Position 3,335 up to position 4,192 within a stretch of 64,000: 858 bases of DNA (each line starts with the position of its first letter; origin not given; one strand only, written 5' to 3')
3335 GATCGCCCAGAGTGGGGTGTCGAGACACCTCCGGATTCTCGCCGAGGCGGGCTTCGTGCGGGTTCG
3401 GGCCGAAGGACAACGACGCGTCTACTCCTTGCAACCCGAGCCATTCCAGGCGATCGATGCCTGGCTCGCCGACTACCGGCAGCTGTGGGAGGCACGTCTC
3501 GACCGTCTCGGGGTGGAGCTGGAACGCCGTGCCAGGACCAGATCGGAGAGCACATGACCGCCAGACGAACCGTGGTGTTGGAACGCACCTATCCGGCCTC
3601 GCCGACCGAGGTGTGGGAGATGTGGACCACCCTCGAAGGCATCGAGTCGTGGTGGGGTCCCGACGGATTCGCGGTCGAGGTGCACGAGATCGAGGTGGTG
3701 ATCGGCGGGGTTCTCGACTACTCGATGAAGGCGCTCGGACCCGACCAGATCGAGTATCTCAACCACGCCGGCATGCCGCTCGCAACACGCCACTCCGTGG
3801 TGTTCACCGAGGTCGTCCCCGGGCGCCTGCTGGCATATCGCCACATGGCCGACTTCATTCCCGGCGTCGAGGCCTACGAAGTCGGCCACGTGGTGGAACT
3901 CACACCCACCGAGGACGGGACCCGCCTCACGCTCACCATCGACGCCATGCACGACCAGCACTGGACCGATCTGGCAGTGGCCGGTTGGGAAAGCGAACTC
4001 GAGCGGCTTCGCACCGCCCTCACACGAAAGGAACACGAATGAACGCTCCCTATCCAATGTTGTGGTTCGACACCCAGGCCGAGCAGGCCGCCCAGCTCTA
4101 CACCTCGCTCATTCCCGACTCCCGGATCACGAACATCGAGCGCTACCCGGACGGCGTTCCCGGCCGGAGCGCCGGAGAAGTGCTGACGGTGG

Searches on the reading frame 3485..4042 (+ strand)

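Call 17: search_protein_families(library=pfam, proteins=[window:3485-4042:+])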
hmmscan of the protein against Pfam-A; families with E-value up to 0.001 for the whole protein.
window:3485-4042:+ (185 aa): 2 families
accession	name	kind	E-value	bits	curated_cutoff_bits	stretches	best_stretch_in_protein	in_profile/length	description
PF08327.17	AHSA1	-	1.7e-12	48.1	22.1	1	38-179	2-124/125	Activator of Hsp90 ATPase homolog 1-like protein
PF10604.15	Polyketide_cyc2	-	6.6e-05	23.7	27.4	1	29-155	3-109/142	Polyketide cyclase / dehydrase and lipid transport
